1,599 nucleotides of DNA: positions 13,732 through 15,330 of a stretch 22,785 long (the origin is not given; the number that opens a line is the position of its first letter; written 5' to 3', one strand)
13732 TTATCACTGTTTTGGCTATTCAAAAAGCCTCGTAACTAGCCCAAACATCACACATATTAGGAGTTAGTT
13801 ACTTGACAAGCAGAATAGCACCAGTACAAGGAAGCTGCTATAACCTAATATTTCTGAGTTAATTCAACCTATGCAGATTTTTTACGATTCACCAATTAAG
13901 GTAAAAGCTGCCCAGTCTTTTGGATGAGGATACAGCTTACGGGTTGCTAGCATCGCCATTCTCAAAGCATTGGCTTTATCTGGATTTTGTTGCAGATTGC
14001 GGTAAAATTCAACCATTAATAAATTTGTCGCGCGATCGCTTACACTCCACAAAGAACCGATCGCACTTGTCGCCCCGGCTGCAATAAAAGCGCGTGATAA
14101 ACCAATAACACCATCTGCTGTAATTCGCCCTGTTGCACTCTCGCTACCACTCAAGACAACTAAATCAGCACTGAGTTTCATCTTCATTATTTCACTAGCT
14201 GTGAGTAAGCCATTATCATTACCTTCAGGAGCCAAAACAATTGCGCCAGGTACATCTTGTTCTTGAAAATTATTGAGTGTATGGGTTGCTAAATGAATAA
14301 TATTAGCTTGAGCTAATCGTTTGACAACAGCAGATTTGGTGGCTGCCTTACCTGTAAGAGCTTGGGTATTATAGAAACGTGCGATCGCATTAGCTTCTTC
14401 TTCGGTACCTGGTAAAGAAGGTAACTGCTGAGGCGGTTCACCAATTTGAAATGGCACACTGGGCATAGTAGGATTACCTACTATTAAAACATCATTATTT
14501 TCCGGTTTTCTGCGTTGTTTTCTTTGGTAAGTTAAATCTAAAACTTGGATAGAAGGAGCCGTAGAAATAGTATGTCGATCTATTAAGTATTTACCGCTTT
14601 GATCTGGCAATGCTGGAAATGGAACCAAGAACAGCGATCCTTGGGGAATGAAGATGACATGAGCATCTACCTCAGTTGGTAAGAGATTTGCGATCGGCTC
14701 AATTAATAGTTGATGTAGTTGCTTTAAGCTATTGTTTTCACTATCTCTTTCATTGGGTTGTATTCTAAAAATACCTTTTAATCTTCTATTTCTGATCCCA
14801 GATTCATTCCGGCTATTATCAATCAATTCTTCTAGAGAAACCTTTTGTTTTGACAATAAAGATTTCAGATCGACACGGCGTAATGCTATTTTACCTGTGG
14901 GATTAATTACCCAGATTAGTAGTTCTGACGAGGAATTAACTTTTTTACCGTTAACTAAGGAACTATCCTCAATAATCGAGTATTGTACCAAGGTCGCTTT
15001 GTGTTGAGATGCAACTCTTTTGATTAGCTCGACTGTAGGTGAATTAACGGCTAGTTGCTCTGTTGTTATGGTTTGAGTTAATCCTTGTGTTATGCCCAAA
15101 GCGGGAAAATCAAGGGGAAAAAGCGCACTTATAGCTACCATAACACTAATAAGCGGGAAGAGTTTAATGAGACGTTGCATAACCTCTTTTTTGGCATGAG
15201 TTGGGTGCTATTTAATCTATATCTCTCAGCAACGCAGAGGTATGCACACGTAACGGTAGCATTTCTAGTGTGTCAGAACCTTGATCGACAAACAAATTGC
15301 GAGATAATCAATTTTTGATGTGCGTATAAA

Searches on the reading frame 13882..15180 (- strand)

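Call 4: search_protein_families(library=pfam, proteins=[window:13882-15180:-], max_evalue=0.1)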
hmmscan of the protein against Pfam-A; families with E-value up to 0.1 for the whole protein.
window:13882-15180:- (432 aa): 3 families
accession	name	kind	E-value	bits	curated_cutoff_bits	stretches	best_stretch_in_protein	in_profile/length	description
PF12770.12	CHAT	-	4e-71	240.2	24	1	151-431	3-289/289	CHAT domain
PF00710.25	Asparaginase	-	0.0095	15.9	22.5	0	288-372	56-138/193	Asparaginase, N-terminal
PF03568.22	Peptidase_C50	-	0.012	15.2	27.8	0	327-383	337-393/395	Peptidase family C50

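Call 5: search_protein_families(library=ncbifam, proteins=[window:13882-15180:-], max_evalue=0.1)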
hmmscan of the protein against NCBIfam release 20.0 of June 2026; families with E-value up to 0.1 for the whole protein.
window:13882-15180:- (432 aa): 1 family
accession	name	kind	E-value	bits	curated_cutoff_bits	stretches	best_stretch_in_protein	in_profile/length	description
NF041237.1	CAS_csx29_CRASP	exception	0.0041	16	300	0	323-398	550-630/670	type III-E CRISPR-associated TPR-CHAT protein Csx29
